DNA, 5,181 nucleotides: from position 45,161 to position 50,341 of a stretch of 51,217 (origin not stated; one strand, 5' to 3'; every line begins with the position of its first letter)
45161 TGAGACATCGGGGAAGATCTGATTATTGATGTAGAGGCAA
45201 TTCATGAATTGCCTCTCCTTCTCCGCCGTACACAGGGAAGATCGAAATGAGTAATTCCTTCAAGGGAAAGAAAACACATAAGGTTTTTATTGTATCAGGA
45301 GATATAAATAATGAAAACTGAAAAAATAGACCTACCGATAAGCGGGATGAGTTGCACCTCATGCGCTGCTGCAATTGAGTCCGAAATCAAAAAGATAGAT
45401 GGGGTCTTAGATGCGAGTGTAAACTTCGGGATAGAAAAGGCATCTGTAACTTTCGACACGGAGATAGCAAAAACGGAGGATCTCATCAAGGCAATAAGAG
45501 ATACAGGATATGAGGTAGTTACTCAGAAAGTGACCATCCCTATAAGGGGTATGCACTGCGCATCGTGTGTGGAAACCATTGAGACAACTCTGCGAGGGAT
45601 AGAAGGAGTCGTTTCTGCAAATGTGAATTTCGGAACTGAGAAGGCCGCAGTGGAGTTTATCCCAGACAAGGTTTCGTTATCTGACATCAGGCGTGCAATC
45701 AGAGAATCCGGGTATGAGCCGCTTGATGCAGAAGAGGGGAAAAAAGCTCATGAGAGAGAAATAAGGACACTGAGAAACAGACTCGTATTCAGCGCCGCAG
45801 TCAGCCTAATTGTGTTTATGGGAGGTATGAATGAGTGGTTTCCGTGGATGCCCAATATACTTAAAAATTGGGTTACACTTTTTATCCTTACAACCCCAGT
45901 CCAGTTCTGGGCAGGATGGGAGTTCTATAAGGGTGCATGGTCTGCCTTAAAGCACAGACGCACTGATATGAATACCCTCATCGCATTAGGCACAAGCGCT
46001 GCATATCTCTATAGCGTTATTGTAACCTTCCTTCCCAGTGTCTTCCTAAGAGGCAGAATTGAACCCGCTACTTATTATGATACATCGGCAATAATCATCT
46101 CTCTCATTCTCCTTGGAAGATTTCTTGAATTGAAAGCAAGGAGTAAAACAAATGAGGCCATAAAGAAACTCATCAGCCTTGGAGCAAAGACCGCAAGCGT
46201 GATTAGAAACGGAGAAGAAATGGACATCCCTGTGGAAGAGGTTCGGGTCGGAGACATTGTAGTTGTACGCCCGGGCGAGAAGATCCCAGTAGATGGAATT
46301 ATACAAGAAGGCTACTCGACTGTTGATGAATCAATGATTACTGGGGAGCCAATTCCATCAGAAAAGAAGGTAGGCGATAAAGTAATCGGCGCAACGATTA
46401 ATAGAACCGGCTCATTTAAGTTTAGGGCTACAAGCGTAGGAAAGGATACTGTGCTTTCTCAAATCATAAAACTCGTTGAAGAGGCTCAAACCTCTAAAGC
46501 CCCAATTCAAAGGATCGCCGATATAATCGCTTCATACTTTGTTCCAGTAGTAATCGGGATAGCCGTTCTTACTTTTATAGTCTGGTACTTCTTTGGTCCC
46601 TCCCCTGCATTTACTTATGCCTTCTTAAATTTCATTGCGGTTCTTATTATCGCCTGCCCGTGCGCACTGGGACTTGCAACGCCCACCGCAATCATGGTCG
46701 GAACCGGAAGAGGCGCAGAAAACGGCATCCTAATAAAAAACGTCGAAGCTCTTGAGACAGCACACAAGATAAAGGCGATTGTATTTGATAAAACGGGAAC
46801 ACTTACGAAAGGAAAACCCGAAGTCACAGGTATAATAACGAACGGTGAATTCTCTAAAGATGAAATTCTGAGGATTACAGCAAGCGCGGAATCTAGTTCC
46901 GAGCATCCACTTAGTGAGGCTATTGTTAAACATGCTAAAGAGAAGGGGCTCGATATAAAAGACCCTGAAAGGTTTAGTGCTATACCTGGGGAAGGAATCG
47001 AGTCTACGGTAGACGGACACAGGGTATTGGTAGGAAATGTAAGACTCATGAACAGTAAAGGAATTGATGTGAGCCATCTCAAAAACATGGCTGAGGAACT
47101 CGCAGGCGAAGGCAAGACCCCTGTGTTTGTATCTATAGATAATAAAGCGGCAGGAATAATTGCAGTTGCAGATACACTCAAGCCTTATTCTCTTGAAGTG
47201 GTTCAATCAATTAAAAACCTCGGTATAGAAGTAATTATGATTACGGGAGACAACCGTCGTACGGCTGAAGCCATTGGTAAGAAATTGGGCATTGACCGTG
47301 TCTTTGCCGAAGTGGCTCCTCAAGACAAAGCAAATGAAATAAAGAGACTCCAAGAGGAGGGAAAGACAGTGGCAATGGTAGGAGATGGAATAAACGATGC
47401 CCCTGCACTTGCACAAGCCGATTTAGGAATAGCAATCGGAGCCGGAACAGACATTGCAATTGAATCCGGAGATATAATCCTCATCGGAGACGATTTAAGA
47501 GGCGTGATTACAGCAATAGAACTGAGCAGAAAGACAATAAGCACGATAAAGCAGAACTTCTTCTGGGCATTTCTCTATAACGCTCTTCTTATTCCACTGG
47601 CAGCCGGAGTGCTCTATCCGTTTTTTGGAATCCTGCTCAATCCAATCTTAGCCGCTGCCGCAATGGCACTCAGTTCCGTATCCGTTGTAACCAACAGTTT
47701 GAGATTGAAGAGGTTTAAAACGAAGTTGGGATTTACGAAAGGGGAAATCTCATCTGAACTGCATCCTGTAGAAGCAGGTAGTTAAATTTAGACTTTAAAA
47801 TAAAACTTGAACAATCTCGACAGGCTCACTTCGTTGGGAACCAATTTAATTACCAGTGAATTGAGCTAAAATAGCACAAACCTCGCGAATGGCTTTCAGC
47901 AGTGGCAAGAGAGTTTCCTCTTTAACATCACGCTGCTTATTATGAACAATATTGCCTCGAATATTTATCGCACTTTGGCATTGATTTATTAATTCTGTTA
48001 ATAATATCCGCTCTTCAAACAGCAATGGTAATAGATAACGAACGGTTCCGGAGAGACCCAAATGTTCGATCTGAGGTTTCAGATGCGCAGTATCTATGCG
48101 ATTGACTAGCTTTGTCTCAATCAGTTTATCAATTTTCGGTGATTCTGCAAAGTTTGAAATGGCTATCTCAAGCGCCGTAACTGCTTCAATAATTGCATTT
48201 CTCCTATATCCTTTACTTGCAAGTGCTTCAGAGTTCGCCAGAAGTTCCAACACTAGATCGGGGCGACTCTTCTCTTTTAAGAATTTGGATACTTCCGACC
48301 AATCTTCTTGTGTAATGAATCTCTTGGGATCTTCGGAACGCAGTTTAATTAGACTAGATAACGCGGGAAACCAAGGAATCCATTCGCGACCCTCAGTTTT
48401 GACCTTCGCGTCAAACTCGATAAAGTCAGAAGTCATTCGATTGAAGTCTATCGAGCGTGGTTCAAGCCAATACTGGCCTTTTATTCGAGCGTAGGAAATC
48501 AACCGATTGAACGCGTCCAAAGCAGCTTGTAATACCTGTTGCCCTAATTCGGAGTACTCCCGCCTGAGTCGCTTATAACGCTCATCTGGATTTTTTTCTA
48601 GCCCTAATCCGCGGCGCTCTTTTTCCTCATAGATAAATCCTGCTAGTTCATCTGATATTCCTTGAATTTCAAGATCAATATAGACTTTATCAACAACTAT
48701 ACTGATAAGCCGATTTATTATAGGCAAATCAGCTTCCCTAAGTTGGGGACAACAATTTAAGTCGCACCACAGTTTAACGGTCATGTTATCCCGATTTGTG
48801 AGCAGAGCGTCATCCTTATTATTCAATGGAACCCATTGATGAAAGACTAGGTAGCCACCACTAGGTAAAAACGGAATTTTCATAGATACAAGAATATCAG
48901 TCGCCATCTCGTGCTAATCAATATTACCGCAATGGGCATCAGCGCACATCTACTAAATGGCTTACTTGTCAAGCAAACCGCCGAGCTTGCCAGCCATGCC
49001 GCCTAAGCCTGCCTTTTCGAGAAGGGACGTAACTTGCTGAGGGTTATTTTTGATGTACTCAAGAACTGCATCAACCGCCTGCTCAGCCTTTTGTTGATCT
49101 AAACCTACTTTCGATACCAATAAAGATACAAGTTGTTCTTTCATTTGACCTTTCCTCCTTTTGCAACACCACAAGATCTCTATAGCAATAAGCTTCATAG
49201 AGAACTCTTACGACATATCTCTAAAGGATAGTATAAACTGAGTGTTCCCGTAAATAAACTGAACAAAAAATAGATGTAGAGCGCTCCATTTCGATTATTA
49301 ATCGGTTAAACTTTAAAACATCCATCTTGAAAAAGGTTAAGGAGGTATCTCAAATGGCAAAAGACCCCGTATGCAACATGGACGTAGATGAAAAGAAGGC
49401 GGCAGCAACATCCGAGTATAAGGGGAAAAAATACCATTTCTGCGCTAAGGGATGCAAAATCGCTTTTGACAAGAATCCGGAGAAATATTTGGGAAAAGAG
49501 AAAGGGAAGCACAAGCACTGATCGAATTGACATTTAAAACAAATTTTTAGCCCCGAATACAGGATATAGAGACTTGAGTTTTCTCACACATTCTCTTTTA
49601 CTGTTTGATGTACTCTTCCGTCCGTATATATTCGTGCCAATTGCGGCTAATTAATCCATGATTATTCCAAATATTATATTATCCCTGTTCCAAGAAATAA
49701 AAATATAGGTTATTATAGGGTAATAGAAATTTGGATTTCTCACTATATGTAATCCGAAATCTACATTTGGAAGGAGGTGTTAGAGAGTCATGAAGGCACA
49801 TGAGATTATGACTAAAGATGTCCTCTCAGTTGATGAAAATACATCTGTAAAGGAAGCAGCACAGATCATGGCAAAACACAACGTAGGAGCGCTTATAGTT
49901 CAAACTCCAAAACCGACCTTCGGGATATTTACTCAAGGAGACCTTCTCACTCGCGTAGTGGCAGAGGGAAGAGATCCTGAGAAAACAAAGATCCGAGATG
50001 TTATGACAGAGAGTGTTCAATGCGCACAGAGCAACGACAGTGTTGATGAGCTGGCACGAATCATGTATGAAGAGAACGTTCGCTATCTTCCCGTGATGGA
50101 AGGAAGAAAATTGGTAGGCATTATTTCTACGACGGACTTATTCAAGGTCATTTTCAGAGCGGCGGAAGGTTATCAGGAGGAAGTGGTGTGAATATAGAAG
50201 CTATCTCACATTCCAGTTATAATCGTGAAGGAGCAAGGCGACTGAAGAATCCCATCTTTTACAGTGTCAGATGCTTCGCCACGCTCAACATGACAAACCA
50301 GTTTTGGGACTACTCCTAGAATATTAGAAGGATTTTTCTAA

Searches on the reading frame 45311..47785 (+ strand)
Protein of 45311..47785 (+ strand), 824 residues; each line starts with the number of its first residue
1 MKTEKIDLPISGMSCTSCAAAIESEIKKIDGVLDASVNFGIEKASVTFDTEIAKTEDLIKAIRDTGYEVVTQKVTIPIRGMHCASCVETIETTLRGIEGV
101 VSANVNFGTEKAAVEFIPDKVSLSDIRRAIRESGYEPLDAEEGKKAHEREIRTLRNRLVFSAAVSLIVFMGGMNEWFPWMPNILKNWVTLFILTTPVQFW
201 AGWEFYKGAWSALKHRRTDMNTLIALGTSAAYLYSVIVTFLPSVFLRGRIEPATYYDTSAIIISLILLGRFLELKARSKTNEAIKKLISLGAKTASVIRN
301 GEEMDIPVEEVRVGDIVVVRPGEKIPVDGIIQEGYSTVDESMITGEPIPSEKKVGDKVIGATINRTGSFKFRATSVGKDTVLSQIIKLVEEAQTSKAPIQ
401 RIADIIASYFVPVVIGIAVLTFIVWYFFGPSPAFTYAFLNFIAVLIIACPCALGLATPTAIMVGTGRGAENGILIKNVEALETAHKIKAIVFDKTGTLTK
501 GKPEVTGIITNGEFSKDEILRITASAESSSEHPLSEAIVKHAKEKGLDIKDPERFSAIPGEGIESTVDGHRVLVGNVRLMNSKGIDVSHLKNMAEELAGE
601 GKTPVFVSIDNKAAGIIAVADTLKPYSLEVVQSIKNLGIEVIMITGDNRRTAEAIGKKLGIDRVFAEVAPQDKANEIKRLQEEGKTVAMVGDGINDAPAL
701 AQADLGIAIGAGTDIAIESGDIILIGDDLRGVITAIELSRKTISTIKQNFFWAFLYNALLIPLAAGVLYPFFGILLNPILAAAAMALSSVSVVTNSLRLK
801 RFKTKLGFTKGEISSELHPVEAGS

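Call 6: search_protein_families(library=pfam, proteins=[window:45311-47785:+], max_evalue=0.001)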
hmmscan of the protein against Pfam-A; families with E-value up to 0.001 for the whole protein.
window:45311-47785:+ (824 aa): 6 families
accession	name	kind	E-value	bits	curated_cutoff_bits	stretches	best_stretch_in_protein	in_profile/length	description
PF00122.25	E1-E2_ATPase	-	3.7e-63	212.8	28.1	1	290-470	2-180/181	E1-E2 ATPase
PF00702.32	Hydrolase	-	1.1e-42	147.1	26.4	1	487-704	1-191/191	haloacid dehalogenase-like hydrolase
PF00403.32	HMA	-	8.9e-35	119.3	24.8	2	9-68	3-62/62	Heavy-metal-associated domain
PF19803.4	DUF6286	-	2.4e-06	28.4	35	0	11-65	33-87/108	Family of unknown function (DUF6286)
PF08282.18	Hydrolase_3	-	3.9e-06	27.2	20.9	0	678-735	197-254/255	haloacid dehalogenase-like hydrolase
PF12710.13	HAD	-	2.6e-05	25.2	27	1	621-700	84-188/189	haloacid dehalogenase-like hydrolase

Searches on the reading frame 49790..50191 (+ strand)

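Call 8: search_protein_families(library=pfam, proteins=[window:49790-50191:+], max_evalue=0.001)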
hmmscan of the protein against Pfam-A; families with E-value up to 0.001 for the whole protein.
window:49790-50191:+ (133 aa): 1 family
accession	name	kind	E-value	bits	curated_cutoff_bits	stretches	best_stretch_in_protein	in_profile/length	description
PF00571.33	CBS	-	3.4e-28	98.2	24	2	68-121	1-55/57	CBS domain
